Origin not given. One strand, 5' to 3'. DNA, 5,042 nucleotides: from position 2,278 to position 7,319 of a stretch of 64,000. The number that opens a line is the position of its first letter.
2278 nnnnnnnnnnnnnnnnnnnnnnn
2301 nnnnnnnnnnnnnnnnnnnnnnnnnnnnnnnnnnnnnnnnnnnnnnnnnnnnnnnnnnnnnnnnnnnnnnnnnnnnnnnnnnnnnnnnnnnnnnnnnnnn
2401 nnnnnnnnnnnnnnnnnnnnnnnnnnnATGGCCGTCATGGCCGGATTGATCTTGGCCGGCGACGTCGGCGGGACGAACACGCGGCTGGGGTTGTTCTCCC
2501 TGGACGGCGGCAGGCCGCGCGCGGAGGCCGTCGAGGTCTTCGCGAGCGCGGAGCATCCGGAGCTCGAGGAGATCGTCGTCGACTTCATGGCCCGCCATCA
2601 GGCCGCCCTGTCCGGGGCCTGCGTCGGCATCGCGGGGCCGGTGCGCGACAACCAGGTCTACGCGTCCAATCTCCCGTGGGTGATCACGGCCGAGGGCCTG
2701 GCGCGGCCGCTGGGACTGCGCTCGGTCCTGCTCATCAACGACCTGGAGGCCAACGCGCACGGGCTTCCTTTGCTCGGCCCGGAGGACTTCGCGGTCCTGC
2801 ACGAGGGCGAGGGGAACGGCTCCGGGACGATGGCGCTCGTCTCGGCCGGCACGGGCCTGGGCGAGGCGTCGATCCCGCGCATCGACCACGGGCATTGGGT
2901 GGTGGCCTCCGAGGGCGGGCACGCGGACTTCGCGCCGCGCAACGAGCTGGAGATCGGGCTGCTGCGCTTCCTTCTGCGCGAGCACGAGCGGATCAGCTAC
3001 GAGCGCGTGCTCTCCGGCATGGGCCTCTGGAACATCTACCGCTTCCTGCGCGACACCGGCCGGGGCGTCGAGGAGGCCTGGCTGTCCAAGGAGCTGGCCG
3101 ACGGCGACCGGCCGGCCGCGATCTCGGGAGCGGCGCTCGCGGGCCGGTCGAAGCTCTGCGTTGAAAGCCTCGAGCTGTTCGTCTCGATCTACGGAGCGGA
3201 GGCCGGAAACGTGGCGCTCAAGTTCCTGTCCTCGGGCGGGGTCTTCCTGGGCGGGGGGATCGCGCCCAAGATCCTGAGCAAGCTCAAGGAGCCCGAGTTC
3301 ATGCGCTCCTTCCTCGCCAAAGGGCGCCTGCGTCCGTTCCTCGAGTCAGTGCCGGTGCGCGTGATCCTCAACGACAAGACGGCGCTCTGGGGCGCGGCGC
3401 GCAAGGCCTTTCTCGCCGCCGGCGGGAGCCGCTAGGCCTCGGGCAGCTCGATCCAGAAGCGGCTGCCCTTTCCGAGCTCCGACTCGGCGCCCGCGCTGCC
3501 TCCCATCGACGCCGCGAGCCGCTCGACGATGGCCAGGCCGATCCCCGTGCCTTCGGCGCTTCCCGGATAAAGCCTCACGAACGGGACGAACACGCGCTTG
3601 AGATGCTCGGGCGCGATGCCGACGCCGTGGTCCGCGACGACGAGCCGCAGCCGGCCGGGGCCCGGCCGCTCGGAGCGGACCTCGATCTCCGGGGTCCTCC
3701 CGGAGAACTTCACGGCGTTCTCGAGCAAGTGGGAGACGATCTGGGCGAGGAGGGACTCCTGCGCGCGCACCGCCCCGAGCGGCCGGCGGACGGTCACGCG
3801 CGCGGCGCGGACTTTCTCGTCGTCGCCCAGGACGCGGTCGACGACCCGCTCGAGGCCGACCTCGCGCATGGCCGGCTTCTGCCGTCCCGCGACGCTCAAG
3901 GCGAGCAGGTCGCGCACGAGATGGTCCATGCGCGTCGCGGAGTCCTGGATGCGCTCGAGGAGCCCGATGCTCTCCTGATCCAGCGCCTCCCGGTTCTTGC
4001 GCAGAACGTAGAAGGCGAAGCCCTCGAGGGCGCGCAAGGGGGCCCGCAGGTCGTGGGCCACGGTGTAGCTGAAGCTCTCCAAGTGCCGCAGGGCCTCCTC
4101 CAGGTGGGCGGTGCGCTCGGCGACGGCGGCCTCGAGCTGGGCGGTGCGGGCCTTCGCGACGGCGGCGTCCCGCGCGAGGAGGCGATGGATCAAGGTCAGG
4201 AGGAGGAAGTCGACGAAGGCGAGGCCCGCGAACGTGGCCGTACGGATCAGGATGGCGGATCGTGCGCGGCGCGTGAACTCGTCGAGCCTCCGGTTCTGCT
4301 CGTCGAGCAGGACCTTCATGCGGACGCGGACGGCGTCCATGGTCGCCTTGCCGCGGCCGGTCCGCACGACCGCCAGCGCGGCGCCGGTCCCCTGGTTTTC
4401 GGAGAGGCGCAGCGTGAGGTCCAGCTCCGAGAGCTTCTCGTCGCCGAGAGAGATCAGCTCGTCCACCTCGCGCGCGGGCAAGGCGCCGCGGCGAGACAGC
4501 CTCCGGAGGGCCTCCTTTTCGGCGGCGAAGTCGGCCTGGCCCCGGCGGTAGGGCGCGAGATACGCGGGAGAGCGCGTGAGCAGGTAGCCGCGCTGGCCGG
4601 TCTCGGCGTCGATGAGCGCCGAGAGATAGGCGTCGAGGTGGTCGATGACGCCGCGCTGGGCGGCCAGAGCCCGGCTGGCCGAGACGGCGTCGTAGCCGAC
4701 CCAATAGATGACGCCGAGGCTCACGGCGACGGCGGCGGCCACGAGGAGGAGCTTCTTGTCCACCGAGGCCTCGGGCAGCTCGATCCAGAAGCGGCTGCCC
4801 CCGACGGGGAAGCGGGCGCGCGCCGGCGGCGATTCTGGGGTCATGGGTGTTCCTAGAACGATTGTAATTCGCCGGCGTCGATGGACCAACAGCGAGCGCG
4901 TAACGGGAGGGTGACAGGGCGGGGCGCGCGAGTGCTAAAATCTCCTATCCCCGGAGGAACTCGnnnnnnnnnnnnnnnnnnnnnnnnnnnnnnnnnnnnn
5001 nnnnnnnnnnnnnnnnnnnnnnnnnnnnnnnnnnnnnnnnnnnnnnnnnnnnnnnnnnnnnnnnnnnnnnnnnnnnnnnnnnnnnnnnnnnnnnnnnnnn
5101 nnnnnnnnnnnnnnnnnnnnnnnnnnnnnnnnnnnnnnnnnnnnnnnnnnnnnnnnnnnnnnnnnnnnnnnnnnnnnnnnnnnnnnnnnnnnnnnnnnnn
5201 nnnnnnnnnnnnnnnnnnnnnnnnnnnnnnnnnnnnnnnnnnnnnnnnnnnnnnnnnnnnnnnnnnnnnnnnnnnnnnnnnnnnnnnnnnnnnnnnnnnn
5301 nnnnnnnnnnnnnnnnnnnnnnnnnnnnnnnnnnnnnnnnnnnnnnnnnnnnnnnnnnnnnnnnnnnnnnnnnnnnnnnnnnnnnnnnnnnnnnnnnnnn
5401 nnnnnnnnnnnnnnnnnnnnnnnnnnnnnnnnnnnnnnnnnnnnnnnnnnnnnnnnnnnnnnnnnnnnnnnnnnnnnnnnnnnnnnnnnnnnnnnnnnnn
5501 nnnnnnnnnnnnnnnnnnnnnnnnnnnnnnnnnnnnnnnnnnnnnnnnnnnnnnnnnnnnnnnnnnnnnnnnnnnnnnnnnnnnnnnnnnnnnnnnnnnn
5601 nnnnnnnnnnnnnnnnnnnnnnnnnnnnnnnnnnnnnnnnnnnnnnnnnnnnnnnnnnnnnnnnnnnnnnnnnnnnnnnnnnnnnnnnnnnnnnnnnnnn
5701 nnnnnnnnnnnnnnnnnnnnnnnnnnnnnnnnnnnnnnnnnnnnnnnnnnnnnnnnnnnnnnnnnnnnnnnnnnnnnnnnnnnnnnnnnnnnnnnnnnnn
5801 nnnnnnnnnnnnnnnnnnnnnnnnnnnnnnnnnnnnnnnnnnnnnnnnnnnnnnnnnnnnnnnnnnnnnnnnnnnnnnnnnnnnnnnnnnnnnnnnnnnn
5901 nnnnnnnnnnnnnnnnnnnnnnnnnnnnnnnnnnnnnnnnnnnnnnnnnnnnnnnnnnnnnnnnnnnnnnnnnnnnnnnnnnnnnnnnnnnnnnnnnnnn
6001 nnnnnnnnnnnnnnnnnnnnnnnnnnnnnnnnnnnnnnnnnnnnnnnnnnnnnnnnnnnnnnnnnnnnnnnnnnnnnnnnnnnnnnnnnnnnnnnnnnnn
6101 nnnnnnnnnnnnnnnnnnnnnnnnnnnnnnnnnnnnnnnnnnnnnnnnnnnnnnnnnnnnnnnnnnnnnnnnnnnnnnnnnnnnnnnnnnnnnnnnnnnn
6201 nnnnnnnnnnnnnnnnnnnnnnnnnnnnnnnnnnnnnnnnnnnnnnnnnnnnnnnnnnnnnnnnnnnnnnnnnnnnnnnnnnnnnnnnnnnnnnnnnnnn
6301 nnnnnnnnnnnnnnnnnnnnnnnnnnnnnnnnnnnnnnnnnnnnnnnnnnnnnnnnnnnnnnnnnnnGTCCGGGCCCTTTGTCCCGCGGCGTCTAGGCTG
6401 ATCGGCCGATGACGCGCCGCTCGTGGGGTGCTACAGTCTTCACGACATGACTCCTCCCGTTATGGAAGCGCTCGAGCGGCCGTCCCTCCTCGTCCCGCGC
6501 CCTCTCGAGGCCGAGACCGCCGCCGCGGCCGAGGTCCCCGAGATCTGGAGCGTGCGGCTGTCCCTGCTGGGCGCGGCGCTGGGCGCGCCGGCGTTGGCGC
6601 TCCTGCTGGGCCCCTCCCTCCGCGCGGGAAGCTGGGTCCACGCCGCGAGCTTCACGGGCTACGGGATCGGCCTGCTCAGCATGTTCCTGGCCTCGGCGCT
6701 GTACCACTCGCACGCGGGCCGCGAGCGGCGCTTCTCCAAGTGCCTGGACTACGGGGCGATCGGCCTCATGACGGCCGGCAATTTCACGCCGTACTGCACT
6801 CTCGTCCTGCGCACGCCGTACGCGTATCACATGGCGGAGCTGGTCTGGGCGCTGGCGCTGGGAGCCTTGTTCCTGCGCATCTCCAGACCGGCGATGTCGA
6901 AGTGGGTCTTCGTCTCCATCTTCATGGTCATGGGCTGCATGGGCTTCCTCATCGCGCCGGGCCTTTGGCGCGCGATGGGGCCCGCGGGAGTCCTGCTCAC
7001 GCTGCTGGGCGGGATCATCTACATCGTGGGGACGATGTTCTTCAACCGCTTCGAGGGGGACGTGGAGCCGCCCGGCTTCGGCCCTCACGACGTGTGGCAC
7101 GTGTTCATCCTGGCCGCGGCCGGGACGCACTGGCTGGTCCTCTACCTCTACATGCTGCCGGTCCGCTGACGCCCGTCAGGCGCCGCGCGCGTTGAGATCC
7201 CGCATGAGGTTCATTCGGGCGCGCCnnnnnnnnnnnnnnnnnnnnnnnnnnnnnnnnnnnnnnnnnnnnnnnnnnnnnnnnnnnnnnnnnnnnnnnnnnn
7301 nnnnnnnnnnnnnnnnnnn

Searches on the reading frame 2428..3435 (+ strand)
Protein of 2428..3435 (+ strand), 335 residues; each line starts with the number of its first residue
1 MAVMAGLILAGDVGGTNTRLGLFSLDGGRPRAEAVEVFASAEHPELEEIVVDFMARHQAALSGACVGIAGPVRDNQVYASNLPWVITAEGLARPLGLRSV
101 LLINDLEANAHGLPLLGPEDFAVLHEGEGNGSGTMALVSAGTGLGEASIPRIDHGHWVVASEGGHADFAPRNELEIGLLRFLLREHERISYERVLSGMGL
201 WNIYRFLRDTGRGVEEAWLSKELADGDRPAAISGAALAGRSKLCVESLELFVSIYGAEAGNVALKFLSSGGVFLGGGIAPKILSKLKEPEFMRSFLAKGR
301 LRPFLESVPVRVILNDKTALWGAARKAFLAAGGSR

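Call 45: search_protein_families(library=ncbifam, proteins=[window:2428-3435:+], max_evalue=0.00001)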
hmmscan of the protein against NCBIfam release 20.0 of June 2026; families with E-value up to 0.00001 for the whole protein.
window:2428-3435:+ (335 aa): 8 families
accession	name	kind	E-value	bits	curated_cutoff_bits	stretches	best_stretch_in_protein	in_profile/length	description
NF001415.0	PRK00292.1-2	equivalog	5.8e-93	311.8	333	1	7-327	3-341/346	glucokinase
TIGR00749.1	glk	equivalog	1.5e-84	284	225.45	1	9-324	1-315/315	glucokinase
NF001416.0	PRK00292.1-3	equivalog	8.9e-72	242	383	1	9-324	14-328/339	glucokinase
NF001414.0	PRK00292.1-1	equivalog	8.8e-60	202.7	502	1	7-324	4-310/321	glucokinase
NF009073.0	PRK12408.1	subfamily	3.3e-59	200.7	240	1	8-325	18-330/338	glucokinase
NF001417.0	PRK00292.1-4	equivalog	4.7e-54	183.3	468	1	8-324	15-321/342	glucokinase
NF010701.0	PRK14101.1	equivalog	8.3e-53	179.5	920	1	6-324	18-325/638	bifunctional transcriptional regulator/glucokinase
TIGR00744.1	ROK_glcA_fam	subfamily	3.7e-08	33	260.35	1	10-280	2-263/318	ROK family glucokinase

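Call 46: find_related_loci(query=window:2428-3435:+, collection=genome_contigs, flank=1000)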
Query window:2428-3435:+ (335 aa) in genome_contigs; peptide patterns used: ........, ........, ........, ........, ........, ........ (x = any residue, [..] = any of these).
600 stretches matched a pattern (row limit reached: there are more); 433 encode a relative of the query (tblastn E <= 1e-3); the best 80 are kept; 80 distinct loci.
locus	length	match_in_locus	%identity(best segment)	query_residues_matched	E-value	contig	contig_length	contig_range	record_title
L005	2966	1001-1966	58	7-331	1e-118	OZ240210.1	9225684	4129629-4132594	MAG: Candidatus Marinacidobacterales bacterium isolate 0d31ad60-220b-4e30-b965-f5e03541a285 genome assembly, chromosome:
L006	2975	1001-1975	57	7-331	1e-112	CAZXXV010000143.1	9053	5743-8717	MAG TPA_asm: uncultured bacterium isolate binchicken_co376_252 genome assembly, contig: NODE_9392_length_9053_cov_6.9004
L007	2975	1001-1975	56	7-330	2e-111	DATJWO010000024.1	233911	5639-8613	MAG TPA_asm: Bryobacteraceae bacterium isolate SMAG_U15101 k141_1402742, whole genome shotgun sequence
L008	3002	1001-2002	56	7-335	1e-110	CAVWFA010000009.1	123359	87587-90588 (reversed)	MAG: Candidatus Aminicenantes bacterium isolate MFD00905.bin.2.185 genome assembly, contig: contig_2806, whole genome sh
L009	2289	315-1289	57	7-332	2e-112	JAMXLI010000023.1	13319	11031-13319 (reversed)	MAG: Acidobacteriales bacterium isolate Bin.001_Pasture k127_1440898, whole genome shotgun sequence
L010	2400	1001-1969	55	7-329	4e-111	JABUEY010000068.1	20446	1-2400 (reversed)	MAG: Syntrophobacteraceae bacterium isolate Ch74 NODE_2454_length_20446_cov_4.23274_ID_8691491, whole genome shotgun seq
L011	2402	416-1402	54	7-335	4e-115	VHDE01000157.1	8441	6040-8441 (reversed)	MAG: Verrucomicrobia bacterium isolate K_Offshore_80m_m1_157 K_Offshore_80m_m1_157_Ga0194132_10016168, whole genome shot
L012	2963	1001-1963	52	7-327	2e-105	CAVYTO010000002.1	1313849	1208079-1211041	MAG: Terriglobia bacterium isolate MFD09671.bin.1.37 genome assembly, contig: contig_31535, whole genome shotgun sequenc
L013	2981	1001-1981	54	7-333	4e-105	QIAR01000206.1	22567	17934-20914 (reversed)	MAG: Acidobacteria bacterium isolate gp1 AA124 14_1009_16_30cm_scaffold_20150_curated, whole genome shotgun sequence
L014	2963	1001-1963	55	7-327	3e-105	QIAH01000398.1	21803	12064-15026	MAG: Acidobacteria bacterium isolate gp1 AA134 14_0903_12_20cm_scaffold_941_curated, whole genome shotgun sequence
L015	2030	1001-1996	54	7-335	5e-106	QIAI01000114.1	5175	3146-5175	MAG: Acidobacteria bacterium isolate gp1 AA133 14_0903_13_20cm_scaffold_34122_curated, whole genome shotgun sequence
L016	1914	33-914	55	34-327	4e-106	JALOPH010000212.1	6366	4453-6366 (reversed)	MAG: Desulfobacterales bacterium isolate Prado124 scaffold_16102, whole genome shotgun sequence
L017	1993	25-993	53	7-329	2e-105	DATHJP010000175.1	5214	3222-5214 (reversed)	MAG TPA_asm: Terriglobales bacterium isolate SMAG_U12555 k141_371126, whole genome shotgun sequence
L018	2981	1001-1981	54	7-327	2e-103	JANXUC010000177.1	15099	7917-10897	MAG: Acidobacteriaceae bacterium isolate 339R_metabat_262 339R_k141_570463, whole genome shotgun sequence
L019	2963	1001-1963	54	7-327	9e-104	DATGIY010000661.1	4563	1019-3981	MAG TPA_asm: Terriglobales bacterium isolate SMAG_U9819 k141_1326662, whole genome shotgun sequence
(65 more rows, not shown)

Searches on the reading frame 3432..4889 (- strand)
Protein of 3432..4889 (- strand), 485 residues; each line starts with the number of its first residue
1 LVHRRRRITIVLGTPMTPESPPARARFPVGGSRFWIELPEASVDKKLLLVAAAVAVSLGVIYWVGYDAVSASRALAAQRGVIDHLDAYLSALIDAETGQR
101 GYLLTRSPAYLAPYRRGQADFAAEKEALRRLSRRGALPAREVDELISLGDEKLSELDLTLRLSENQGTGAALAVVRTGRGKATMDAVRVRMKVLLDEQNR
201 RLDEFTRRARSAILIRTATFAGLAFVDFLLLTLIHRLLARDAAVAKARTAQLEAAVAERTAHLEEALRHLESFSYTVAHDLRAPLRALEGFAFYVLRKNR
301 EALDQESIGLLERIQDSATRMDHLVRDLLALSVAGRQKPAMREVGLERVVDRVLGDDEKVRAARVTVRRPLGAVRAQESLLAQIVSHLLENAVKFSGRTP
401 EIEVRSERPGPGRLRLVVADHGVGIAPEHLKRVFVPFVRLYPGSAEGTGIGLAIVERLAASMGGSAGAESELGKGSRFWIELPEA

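Call 45: search_protein_families(library=ncbifam, proteins=[window:3432-4889:-], max_evalue=0.00001)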
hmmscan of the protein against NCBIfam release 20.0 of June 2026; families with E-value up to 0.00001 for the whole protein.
window:3432-4889:- (485 aa): 65 families (the best 25 are shown)
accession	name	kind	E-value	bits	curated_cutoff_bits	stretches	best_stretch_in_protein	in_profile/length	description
NF047465.1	hybrid_HK_LvrA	exception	5.2e-35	120.7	1200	1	260-484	590-818/819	hybrid histidine kinase/response regulator LvrA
TIGR02966.1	phoR_proteo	equivalog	8.5e-34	117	334.2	1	271-481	115-332/333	phosphate regulon sensor histidine kinase PhoR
NF046044.1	PnpS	equivalog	1.2e-32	113.4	400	1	273-483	173-390/390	two-component system histidine kinase PnpS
TIGR01386.1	cztS_silS_copS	subfamily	4.6e-30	105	292.55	1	253-483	224-457/457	heavy metal sensor histidine kinase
NF008468.0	PRK11360.1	equivalog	8.2e-27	93.8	646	1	264-483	390-607/616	two-component system sensor histidine kinase AtoS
NF007688.0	PRK10364.1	equivalog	2.2e-26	92.6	479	1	251-484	226-451/460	two-component system sensor histidine kinase ZraS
NF041832.1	near_NosP_CTERM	subfamily_domain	1.8e-24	86.5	400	1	275-484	12-225/370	NahK/ErcS family hybrid sensor histidine kinase/response regulator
NF008312.0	PRK11100.1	equivalog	2.1e-24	86.2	356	1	247-482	234-472/477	two-component system sensor histidine kinase CreC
NF041735.1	hist_kin_RppB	equivalog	8.2e-24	84.2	400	1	266-483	212-438/438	two-component system sensor histidine kinase RppB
TIGR02956.1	TMAO_torS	equivalog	1.1e-23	83.3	676.5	1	263-483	457-681/967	TMAO reductase system sensor histidine kinase/response regulator TorS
NF011874.0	PRK15347.1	equivalog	1.4e-23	83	852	1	246-483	367-613/921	two component system sensor kinase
NF033092.0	HK_WalK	equivalog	1.1e-22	80.3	725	1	272-483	374-593/594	cell wall metabolism sensor histidine kinase WalK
NF008302.0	PRK11091.1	equivalog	4.8e-22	78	838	1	261-482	274-503/779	aerobic respiration two-component sensor histidine kinase ArcB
NF041880.1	EPS_EpsF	equivalog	5.8e-22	77.8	900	1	273-483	277-492/492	response regulator EpsF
NF040691.1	MtrAB_MtrB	equivalog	6.1e-22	78.3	450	1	254-484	255-492/507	MtrAB system histidine kinase MtrB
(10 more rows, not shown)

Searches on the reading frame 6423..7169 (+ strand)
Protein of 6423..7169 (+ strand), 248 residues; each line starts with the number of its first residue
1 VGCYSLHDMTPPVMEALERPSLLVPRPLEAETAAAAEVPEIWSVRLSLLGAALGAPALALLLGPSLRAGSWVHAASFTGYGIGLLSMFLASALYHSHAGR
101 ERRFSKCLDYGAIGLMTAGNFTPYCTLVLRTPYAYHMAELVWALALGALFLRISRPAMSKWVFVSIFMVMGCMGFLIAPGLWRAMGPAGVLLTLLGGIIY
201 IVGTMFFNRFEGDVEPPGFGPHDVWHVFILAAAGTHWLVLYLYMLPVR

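Call 45: search_protein_families(library=ncbifam, proteins=[window:6423-7169:+], max_evalue=0.00001)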
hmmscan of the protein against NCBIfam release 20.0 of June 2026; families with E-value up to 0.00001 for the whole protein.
window:6423-7169:+ (248 aa): 2 families
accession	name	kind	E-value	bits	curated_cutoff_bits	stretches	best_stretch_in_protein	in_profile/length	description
TIGR01065.1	hlyIII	subfamily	1.8e-35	122.3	172.2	1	48-244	10-204/204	hemolysin III family protein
NF011669.1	PRK15087.1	equivalog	3.8e-34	118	80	1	41-243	2-199/199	PAQR family membrane homeostasis protein TrhA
